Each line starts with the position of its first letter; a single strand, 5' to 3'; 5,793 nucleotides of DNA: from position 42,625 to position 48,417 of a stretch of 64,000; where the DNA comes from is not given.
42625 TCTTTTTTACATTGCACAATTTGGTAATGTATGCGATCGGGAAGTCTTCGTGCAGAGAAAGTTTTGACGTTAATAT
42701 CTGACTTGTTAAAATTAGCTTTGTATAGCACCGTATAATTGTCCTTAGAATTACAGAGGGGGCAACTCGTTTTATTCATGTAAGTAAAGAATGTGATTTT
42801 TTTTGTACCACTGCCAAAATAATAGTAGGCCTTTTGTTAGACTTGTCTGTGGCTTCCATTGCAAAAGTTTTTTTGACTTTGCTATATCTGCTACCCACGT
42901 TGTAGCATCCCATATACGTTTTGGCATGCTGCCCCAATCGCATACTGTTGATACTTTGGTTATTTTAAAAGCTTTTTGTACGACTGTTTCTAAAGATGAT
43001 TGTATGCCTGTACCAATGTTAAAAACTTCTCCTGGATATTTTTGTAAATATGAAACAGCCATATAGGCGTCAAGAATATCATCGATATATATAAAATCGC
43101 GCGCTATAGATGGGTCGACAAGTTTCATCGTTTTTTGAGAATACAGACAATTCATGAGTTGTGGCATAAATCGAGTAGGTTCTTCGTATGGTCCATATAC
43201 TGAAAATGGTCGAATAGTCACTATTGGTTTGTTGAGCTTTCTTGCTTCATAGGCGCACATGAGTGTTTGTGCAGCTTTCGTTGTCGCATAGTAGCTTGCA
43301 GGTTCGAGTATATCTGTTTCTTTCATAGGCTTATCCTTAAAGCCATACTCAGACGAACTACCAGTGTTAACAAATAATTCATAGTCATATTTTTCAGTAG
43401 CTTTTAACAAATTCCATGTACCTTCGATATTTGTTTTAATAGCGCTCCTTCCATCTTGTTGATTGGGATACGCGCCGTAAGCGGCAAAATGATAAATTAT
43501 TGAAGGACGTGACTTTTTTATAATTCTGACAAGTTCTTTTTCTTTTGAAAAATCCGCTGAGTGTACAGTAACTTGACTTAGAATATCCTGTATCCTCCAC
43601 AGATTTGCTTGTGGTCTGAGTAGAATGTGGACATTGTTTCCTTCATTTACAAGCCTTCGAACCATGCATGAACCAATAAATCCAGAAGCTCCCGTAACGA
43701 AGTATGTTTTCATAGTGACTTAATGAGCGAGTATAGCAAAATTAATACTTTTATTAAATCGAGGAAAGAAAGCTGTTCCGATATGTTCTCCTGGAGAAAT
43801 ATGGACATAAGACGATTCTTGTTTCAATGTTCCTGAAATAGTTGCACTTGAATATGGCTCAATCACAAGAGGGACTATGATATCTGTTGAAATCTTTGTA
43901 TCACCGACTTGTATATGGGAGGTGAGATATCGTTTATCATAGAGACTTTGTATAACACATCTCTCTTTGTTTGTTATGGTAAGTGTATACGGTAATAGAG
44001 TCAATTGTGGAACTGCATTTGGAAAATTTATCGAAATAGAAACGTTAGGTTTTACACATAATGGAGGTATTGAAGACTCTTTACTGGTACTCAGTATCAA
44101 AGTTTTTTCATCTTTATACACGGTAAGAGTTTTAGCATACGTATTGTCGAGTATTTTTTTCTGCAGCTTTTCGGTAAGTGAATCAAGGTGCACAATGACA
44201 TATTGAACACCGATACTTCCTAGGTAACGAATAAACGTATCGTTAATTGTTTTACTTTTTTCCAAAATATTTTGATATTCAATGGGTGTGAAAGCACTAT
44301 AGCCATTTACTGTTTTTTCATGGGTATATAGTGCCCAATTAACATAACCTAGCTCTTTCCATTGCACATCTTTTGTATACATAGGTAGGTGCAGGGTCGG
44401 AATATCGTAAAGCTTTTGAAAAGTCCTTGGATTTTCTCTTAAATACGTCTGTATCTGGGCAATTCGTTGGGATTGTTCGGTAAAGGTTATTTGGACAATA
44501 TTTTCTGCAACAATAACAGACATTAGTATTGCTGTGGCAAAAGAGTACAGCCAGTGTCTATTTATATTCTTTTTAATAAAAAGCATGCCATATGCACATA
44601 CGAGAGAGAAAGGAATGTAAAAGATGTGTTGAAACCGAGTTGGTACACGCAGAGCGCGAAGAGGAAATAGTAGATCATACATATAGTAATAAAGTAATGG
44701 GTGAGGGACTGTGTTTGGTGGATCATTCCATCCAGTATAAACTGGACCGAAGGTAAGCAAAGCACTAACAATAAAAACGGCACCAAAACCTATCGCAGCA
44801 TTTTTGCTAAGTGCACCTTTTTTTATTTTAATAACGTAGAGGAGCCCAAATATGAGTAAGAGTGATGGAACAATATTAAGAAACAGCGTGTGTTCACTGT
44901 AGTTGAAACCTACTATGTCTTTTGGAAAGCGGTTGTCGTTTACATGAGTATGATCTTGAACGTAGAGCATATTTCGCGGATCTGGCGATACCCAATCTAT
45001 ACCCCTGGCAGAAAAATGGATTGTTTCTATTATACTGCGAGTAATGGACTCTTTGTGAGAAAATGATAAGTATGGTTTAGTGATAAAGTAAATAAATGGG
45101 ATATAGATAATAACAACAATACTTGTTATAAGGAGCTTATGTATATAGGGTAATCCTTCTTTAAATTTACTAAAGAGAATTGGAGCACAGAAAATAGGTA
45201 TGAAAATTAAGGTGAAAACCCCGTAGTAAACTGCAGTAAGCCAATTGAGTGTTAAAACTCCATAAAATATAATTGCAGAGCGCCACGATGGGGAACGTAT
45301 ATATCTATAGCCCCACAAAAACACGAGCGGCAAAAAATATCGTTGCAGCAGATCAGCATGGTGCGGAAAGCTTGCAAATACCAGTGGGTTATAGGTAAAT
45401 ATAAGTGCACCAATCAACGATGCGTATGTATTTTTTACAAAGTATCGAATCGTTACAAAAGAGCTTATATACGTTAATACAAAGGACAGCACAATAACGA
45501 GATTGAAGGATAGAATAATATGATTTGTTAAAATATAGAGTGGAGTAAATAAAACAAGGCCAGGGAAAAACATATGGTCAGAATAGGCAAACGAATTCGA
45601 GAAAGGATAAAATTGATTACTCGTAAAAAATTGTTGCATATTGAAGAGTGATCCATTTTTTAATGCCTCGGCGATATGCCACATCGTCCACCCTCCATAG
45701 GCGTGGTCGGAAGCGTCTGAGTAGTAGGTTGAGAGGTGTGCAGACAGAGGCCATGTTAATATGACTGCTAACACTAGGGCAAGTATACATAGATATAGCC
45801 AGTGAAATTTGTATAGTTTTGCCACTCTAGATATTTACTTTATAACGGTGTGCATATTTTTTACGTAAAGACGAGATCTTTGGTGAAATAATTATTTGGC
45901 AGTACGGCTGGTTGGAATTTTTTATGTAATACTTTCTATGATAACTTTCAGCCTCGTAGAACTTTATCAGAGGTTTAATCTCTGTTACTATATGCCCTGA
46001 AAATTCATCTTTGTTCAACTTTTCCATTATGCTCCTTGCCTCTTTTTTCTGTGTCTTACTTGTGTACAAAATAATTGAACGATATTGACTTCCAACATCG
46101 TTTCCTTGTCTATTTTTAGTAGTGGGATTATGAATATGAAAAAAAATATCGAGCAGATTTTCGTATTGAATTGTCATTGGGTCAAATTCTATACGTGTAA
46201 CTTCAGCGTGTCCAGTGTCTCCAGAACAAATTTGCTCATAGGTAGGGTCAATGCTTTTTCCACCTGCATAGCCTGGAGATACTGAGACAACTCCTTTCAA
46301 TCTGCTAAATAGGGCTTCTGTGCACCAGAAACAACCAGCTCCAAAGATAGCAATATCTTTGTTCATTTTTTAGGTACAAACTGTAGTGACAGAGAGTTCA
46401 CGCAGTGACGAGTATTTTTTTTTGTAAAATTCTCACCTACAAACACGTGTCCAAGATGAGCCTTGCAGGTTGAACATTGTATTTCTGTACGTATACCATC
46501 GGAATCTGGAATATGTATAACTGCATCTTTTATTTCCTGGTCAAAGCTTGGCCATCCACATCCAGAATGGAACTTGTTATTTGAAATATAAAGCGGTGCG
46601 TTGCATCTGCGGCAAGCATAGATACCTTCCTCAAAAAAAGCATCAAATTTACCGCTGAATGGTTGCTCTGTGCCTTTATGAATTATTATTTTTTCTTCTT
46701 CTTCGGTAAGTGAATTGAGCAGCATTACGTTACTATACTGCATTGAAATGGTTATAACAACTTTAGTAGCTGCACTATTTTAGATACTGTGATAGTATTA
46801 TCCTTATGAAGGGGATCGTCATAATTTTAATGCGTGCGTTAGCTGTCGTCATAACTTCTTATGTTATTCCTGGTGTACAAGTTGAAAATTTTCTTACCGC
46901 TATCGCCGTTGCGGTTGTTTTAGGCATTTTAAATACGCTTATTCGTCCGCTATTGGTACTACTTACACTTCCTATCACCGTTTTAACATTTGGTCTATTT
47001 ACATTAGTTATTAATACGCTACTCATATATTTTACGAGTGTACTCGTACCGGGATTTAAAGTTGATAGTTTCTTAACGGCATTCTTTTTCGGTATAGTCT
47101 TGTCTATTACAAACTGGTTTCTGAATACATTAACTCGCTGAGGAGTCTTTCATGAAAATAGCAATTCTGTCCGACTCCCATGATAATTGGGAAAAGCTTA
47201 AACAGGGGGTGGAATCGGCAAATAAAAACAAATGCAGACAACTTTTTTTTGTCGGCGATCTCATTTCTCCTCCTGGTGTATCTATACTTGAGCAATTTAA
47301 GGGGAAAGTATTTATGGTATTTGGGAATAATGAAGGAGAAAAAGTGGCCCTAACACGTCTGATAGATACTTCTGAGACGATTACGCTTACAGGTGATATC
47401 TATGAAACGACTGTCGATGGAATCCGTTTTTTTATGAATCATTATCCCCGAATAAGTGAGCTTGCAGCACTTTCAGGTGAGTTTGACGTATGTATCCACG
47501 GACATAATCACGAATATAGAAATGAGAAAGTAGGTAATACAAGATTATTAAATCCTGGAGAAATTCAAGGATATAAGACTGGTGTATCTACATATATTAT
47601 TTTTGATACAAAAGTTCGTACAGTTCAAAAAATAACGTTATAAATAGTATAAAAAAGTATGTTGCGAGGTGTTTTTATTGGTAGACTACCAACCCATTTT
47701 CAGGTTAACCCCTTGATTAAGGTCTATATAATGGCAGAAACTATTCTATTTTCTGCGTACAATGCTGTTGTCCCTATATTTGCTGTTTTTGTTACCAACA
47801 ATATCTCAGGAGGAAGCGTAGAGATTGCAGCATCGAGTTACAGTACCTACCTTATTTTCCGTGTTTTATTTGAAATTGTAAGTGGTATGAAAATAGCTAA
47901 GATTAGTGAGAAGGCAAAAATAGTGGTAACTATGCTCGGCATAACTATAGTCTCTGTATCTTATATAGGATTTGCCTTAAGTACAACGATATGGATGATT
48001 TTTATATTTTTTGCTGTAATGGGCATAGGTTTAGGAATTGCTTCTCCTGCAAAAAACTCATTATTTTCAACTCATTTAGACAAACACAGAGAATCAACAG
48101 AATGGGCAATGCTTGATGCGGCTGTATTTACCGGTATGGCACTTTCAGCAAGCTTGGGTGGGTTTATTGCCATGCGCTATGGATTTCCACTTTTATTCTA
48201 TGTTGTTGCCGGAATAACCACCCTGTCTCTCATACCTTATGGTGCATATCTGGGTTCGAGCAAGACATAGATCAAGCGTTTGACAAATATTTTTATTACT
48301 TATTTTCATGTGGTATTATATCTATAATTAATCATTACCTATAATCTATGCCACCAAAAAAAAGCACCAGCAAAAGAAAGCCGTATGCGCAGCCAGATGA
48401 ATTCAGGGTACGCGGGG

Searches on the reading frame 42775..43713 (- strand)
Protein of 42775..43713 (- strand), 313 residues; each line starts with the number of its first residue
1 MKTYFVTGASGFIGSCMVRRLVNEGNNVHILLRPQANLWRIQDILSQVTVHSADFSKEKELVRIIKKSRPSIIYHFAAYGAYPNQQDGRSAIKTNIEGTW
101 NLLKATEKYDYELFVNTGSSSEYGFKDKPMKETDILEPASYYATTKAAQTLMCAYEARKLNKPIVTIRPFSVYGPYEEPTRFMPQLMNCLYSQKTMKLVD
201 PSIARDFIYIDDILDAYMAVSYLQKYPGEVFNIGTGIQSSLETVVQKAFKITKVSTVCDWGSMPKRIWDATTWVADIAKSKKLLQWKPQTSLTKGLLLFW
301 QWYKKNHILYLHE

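Call 75: search_protein_families(library=pfam, proteins=[window:42775-43713:-], max_evalue=0.0001)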
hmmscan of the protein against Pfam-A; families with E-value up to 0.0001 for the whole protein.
window:42775-43713:- (313 aa): 9 families
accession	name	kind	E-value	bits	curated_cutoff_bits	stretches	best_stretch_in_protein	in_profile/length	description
PF01370.27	Epimerase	-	2.5e-45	155.2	20.9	1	5-234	2-240/240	NAD dependent epimerase/dehydratase family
PF16363.11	GDP_Man_Dehyd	-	1.3e-40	140.3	27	1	5-295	1-328/332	GDP-mannose 4,6 dehydratase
PF01073.25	3Beta_HSD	-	1e-18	67.8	22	1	6-224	2-233/280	3-beta hydroxysteroid dehydrogenase/isomerase family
PF04321.23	RmlD_sub_bind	-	1.5e-13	51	27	1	5-200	4-177/287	RmlD substrate binding domain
PF02719.21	Polysacc_synt_2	-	6.7e-12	45.6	20.2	1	5-242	2-237/293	Polysaccharide biosynthesis protein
PF07993.18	NAD_binding_4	-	1.8e-09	37.6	20.1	1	6-179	1-211/258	Male sterility protein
PF08659.16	KR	-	2.5e-07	31.2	22.6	1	3-121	2-138/180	KR domain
PF13460.12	NAD_binding_10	-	1.2e-06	29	27.2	1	8-151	1-130/184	NAD(P)H-binding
PF00106.31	adh_short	-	7.3e-05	22.8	26.6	0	2-68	1-71/195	short chain dehydrogenase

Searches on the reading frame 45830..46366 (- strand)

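Call 75: search_protein_families(library=pfam, proteins=[window:45830-46366:-], max_evalue=0.0001)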
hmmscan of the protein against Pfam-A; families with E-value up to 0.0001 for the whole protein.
window:45830-46366:- (179 aa): 1 family
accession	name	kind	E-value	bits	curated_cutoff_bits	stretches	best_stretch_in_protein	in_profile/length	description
PF01625.27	PMSR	-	1.5e-62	210.8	23.7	1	6-157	2-153/153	Peptide methionine sulfoxide reductase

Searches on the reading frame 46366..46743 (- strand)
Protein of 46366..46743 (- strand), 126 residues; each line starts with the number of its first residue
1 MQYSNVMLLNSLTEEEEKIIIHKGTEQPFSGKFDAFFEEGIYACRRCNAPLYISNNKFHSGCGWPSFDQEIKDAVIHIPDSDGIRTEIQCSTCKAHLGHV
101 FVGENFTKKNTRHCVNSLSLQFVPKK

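Call 75: search_protein_families(library=pfam, proteins=[window:46366-46743:-], max_evalue=0.0001)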
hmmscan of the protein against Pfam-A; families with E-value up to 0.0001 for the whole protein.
window:46366-46743:- (126 aa): 1 family
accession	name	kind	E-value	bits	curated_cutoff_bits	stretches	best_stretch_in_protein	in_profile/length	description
PF01641.26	SelR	-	1.6e-41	141.4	24.9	1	12-124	1-116/116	SelR domain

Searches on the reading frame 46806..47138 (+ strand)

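Call 75: search_protein_families(library=pfam, proteins=[window:46806-47138:+], max_evalue=0.0001)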
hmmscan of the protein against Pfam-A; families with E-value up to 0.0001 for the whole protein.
window:46806-47138:+ (111 aa): 1 family
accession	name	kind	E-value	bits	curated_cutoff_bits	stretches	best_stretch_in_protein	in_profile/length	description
PF04020.18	Phage_holin_4_2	-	9e-32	110.3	28.8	1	1-105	1-105/105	Mycobacterial 4 TMS phage holin, superfamily IV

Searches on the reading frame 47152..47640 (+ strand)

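Call 76: search_protein_families(library=pfam, proteins=[window:47152-47640:+], max_evalue=0.0001)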
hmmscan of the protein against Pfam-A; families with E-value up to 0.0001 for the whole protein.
window:47152-47640:+ (163 aa): 2 families
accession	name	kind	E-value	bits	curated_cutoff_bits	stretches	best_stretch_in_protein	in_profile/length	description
PF12850.12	Metallophos_2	-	8.1e-24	84.8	27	1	1-154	1-152/154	Calcineurin-like phosphoesterase superfamily domain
PF00149.33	Metallophos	-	5.8e-08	33.8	21.5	1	1-101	1-103/191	Calcineurin-like phosphoesterase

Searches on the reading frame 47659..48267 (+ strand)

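Call 76: search_protein_families(library=pfam, proteins=[window:47659-48267:+], max_evalue=0.0001)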
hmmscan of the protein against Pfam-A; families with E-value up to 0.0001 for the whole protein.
window:47659-48267:+ (203 aa): 1 family
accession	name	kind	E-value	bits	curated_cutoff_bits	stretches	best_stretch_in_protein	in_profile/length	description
PF07690.21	MFS_1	-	1.5e-14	54.2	33.4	1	29-192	7-166/347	Major Facilitator Superfamily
